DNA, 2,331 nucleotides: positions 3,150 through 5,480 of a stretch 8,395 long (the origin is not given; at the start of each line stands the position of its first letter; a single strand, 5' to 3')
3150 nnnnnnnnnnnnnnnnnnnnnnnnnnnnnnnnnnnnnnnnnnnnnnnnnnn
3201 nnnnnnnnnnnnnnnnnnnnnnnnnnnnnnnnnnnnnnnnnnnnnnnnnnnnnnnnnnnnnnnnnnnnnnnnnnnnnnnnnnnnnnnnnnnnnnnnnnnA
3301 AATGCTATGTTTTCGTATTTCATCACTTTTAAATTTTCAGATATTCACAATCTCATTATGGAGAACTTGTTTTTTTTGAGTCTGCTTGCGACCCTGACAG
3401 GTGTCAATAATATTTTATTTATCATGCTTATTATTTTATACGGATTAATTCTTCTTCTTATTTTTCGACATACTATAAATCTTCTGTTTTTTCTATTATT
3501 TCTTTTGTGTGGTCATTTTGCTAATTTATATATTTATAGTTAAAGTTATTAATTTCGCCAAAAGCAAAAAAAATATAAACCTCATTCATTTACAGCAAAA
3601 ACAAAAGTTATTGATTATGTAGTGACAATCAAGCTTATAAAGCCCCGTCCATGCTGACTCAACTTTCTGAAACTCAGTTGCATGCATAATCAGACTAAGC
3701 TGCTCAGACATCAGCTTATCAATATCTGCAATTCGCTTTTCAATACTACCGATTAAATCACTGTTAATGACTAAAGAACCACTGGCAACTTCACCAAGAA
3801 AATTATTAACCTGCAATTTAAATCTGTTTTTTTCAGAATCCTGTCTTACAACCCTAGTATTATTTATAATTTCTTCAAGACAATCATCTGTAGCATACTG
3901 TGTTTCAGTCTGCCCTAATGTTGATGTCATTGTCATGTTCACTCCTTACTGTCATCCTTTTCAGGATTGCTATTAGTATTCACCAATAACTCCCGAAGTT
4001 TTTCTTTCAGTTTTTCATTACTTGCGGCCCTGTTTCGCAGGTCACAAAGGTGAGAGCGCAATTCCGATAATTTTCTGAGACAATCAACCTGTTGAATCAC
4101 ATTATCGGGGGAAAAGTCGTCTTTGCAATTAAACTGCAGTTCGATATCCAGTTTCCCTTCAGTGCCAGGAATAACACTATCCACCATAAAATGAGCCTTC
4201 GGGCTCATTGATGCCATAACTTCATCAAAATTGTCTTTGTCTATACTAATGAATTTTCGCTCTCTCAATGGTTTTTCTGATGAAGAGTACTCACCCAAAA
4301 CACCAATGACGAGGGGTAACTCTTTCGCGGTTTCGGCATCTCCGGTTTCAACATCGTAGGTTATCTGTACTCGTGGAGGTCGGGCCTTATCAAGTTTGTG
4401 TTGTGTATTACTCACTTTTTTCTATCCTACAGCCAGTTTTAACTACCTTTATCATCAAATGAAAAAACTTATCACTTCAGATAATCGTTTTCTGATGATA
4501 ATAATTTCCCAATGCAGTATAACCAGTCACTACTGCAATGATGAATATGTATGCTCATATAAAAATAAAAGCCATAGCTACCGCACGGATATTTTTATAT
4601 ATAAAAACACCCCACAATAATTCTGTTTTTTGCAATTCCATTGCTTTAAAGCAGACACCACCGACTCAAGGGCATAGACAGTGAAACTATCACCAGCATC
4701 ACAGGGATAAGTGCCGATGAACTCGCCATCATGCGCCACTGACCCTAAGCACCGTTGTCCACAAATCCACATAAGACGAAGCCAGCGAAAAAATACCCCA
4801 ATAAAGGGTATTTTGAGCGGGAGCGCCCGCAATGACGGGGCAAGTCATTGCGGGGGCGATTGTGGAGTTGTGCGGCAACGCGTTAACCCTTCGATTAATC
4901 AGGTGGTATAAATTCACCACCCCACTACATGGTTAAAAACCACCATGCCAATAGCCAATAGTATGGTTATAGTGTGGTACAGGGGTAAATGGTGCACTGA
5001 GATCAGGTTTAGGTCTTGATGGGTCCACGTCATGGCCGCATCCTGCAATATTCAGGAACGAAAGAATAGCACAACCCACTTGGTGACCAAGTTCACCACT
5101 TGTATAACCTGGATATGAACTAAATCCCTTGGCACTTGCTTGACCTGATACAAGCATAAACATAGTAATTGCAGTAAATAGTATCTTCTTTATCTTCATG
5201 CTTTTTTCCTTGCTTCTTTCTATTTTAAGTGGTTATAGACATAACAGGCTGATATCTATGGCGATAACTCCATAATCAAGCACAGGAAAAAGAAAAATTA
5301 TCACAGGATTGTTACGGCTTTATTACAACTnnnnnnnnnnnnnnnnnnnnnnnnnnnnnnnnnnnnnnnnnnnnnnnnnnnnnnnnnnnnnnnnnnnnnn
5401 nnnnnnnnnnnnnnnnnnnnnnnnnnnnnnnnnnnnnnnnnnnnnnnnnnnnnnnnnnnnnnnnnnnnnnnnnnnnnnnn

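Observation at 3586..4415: Orphaned T6SS sheath genes: intact tssB, tssC cut after about 100 codons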

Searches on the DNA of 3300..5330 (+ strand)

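Call 4: search_dna_similar(query=window:3300-4700:+, collection=ecoli_genomes, mode=near)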
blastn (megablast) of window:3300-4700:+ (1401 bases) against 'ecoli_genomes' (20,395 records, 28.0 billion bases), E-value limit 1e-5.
Records with a match: 101; places in all: 101; records where one place covers at least 80% of the query: 0.
Genomes with a match: 101 of 5426; with a place that covers at least 80% of the query: 0. Places per genome that has any: lowest 1, median 1, highest 1. On chromosomes: 51 places; on plasmids: 50.
Best place of each record, by identity: >=99% 1; 95-99% 1; 90-95% 16; 80-90% 83.
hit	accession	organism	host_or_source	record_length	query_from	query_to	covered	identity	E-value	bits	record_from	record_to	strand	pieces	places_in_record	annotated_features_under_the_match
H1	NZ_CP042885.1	Escherichia coli O10:H32 strain NMBU-W12E19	surface water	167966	331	1366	74%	93.2%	0e+0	1526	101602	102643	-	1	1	tssB: type VI secretion system contractile sheath small subunit | tssC: type VI secretion system contractile sheath large subunit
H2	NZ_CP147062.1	Escherichia coli strain JKHS016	hospital wastewater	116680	331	1363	74%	92.6%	0e+0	1485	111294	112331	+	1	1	tssB: type VI secretion system contractile sheath small subunit | tssC: type VI secretion system contractile sheath large subunit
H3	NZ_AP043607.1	Escherichia coli strain AST198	Homo sapiens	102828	331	1363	74%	92.6%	0e+0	1485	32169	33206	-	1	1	tssB: type VI secretion system contractile sheath small subunit | tssC: type VI secretion system contractile sheath large subunit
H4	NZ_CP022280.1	Escherichia coli strain STEC299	Marmota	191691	331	1359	73%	92.8%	0e+0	1491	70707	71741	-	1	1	tssB: type VI secretion system contractile sheath small subunit | tssC: type VI secretion system contractile sheath large subunit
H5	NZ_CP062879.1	Escherichia coli O157:H16 strain Res13-Lact-PEA12-26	Sus scrofa domesticus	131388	331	1359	73%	92.8%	0e+0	1491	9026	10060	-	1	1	tssB: type VI secretion system contractile sheath small subunit | tssC: type VI secretion system contractile sheath large subunit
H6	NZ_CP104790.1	Escherichia coli strain SHP24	swine faeces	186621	331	1359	73%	92.8%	0e+0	1491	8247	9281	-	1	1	tssB: type VI secretion system contractile sheath small subunit | tssC: type VI secretion system contractile sheath large subunit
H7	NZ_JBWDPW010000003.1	Escherichia coli strain HCP4S3_I4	Sus scrofa domesticus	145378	331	1359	73%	92.8%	0e+0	1491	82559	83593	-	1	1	tssB: type VI secretion system contractile sheath small subunit | tssC: type VI secretion system contractile sheath large subunit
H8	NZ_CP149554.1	Escherichia coli strain 1604D011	Sus scrofa domesticus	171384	331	1359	73%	92.8%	0e+0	1491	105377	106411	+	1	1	tssB: type VI secretion system contractile sheath small subunit | tssC: type VI secretion system contractile sheath large subunit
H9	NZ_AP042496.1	Escherichia coli strain OkiPb01678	bovine feces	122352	331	1359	73%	92.8%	0e+0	1491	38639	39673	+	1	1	tssB: type VI secretion system contractile sheath small subunit | tssC: type VI secretion system contractile sheath large subunit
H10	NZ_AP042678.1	Escherichia coli strain OkiPb01712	bovine feces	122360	331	1359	73%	92.8%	0e+0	1491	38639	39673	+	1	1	tssB: type VI secretion system contractile sheath small subunit | tssC: type VI secretion system contractile sheath large subunit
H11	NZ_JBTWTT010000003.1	Escherichia coli strain JMF1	Wildebeest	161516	331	1359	73%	92.8%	0e+0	1491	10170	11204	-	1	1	tssB: type VI secretion system contractile sheath small subunit | tssC: type VI secretion system contractile sheath large subunit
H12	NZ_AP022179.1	Escherichia coli strain WP7-S17-ESBL-04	-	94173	331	1359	73%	92.7%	0e+0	1485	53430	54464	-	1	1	tssB: type VI secretion system contractile sheath small subunit | tssC: type VI secretion system contractile sheath large subunit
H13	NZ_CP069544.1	Escherichia coli strain FDAARGOS_1248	Homo sapiens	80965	331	1359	73%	92.7%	0e+0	1485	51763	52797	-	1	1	tssB: type VI secretion system contractile sheath small subunit | tssC: type VI secretion system contractile sheath large subunit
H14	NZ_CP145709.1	Escherichia coli strain S1-CAM-01-A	Homo sapiens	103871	331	1363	74%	92.0%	0e+0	1452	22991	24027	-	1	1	tssB: type VI secretion system contractile sheath small subunit | tssC: type VI secretion system contractile sheath large subunit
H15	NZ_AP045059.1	Escherichia coli strain JNE25-005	Homo sapiens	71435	1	1401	65%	98.9%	0e+0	1618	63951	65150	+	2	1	type VI secretion system contractile sheath domain-containing protein | type VI secretion system contractile sheath small subunit | POTRA domain-containing protein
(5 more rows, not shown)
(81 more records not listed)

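Call 6: get_annotated_region(hit=H15, flank=12000)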
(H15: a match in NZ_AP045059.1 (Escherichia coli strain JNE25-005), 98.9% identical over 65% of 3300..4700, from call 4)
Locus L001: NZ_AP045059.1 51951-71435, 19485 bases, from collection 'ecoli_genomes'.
description: Escherichia coli strain JNE25-005 plasmid pJNE25-005_2, complete sequence
organism: Escherichia coli strain JNE25-005 (NCBI taxid 562)
replicon: plasmid pJNE25-005_2; assembly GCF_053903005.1
host: Homo sapiens; source: -; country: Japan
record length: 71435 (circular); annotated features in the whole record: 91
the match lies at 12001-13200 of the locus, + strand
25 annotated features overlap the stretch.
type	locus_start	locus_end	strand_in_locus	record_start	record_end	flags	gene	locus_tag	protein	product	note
CDS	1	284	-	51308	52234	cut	-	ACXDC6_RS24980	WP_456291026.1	DUF1281 domain-containing protein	-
CDS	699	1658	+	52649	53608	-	-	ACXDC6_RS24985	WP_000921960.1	plasmid segregation protein ParM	-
CDS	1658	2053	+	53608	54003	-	-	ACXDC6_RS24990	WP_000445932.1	plasmid partitioning/stability family protein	-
CDS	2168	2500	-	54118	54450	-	pemK-mt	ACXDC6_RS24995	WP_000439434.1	type II toxin-antitoxin system toxin endoribonuclease PemK-mt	-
CDS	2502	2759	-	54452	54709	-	pemI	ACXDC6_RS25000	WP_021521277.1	type II toxin-antitoxin system antitoxin PemI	-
CDS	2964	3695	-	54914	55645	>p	-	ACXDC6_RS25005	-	IS3 family transposase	incomplete; partial in the middle of a contig; missing N-terminus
CDS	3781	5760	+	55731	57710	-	-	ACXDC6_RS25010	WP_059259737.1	PhoX family protein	-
CDS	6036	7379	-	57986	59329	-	-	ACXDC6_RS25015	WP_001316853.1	esterase-like activity of phytase family protein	-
CDS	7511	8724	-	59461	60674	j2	-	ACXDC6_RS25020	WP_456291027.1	IS3 family transposase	programmed frameshift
sequence_feature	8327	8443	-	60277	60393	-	-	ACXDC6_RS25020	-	-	AL1L pseudoknot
CDS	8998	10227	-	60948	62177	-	-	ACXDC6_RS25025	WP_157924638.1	two-partner secretion domain-containing protein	-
CDS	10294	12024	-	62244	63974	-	-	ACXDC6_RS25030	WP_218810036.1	POTRA domain-containing protein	-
CDS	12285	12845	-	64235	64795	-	-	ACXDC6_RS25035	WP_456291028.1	type VI secretion system contractile sheath domain-containing protein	-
CDS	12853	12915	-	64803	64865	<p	-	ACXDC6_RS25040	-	type VI secretion system contractile sheath small subunit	incomplete; partial in the middle of a contig; missing C-terminus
CDS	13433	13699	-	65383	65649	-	-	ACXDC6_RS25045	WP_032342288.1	hypothetical protein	-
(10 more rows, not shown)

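Call 7: get_annotated_region(hit=H1, flank=20000)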
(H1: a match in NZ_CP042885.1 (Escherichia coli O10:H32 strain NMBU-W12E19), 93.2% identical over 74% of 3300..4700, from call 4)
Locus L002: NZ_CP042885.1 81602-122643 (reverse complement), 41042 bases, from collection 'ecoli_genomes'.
description: Escherichia coli O10:H32 strain NMBU-W12E19 plasmid pNMBU-W12E19_01, complete sequence
organism: Escherichia coli O10:H32 strain NMBU-W12E19 (NCBI taxid 2603836)
replicon: plasmid pNMBU-W12E19_01; assembly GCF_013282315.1
host: -; source: surface water; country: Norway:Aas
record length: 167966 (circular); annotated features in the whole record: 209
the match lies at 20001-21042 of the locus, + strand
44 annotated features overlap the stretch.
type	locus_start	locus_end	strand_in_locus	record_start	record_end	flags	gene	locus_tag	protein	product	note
CDS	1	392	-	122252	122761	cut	-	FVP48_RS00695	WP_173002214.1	kinesin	-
CDS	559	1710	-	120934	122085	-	-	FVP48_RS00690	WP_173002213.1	VasL domain-containing protein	-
CDS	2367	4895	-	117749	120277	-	tssH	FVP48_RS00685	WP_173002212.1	type VI secretion system ATPase TssH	-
CDS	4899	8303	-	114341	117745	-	-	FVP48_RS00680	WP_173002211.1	type VI secretion protein IcmF/TssM N-terminal domain-containing protein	-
CDS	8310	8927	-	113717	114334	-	-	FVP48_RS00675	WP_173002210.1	DotU family type IV/VI secretion system protein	-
CDS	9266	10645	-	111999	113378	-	tssK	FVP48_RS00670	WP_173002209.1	type VI secretion system baseplate subunit TssK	-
CDS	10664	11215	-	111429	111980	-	-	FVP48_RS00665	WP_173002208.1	type VI secretion lipoprotein TssJ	-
CDS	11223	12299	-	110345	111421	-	tssA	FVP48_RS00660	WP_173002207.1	type VI secretion system protein TssA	-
CDS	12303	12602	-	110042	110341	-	-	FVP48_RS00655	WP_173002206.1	PAAR domain-containing protein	-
CDS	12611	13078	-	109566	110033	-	-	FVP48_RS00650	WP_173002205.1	DUF6931 family protein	-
CDS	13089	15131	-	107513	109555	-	-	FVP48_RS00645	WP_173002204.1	type VI secretion system Vgr family protein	-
CDS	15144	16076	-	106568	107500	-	tssG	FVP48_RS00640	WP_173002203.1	type VI secretion system baseplate subunit TssG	-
CDS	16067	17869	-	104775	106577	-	tssF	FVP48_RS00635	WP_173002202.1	type VI secretion system baseplate subunit TssF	-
CDS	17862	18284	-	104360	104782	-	-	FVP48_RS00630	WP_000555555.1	hypothetical protein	-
CDS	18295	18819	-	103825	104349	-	-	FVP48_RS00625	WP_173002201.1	type VI secretion protein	-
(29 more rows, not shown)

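Call 37: search_dna_similar(query=window:4667-5330:+, collection=plasmids, mode=near, max_rows=30)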
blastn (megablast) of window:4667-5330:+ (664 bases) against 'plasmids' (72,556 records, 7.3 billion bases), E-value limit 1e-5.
Records with a match: 1; places in all: 2; records where one place covers at least 80% of the query: 0.
Best place of each record, by identity: 80-90% 1.
By first word of the organism name: Plesiomonas 1.
By predicted mobility (MOB-suite, as given by PLSDB): non-mobilizable 1.
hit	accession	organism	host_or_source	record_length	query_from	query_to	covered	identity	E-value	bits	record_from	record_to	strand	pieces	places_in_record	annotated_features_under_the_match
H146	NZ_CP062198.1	Plesiomonas shigelloides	Gentoo penguin,feces,feces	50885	2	229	34%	87.7%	2e-68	267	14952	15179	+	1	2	hypothetical protein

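Call 51: get_annotated_region(hit=H146, flank=4000)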
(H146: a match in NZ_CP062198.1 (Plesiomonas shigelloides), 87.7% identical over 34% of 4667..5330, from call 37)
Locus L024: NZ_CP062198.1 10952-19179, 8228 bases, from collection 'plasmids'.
description: Plesiomonas shigelloides strain P5462 plasmid p2, complete sequence
organism: Plesiomonas shigelloides (NCBI taxid 703)
taxonomy: Bacteria; Pseudomonadota; Gammaproteobacteria; Enterobacterales; Enterobacteriaceae; Plesiomonas; Plesiomonas shigelloides
host: -; source: Gentoo penguin,feces,feces; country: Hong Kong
typing (MOB-suite, as given by PLSDB): non-mobilizable
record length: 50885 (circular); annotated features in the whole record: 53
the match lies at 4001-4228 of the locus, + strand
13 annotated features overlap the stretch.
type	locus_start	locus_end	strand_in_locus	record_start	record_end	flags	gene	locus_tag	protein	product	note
CDS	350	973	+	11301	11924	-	-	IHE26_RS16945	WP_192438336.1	hypothetical protein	-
CDS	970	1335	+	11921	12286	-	-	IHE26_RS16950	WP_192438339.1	hypothetical protein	-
CDS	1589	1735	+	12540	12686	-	-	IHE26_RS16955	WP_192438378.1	H-NS family nucleoid-associated regulatory protein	GO:0006355 - regulation of DNA-templated transcription [Evidence IEA]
CDS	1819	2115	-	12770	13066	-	-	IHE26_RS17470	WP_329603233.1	Hok/Gef family protein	-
CDS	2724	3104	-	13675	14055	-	-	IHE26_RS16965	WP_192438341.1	NirD/YgiW/YdeI family stress tolerance protein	-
CDS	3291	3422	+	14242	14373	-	-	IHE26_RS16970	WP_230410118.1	DUF1187 family protein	-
CDS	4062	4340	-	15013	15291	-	-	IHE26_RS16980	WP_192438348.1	hypothetical protein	-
CDS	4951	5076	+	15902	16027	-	-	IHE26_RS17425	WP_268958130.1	hypothetical protein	-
CDS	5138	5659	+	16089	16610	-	-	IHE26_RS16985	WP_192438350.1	J domain-containing protein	GO:0006457 - protein folding [Evidence IEA]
CDS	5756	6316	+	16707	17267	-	-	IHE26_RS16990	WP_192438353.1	hypothetical protein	-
CDS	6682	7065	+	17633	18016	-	-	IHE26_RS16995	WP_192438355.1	hypothetical protein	-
CDS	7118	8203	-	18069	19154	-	-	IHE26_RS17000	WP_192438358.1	type IV secretion system protein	-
CDS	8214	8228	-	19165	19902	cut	virB5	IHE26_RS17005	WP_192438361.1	P-type DNA transfer protein VirB5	-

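Call 69: search_dna_similar(query=window:4667-4900:+, collection=ecoli_genomes, mode=near, max_rows=12, rows=spread)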
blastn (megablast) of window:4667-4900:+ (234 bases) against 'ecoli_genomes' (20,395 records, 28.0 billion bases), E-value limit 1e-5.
Records with a match: 2; places in all: 4; records where one place covers at least 80% of the query: 2.
Genomes with a match: 2 of 5426; with a place that covers at least 80% of the query: 2. Places per genome that has any: lowest 2, median 2, highest 2. On chromosomes: 0 places; on plasmids: 4.
Best place of each record, by identity: >=99% 1; 95-99% 1.
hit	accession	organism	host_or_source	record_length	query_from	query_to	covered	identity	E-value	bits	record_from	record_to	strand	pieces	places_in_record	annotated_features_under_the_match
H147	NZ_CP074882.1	Escherichia coli strain 2010C_5028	Homo sapiens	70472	1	234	100%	100.0%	2e-118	433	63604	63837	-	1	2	none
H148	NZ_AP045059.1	Escherichia coli strain JNE25-005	Homo sapiens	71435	1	234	100%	97.9%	5e-110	405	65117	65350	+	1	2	none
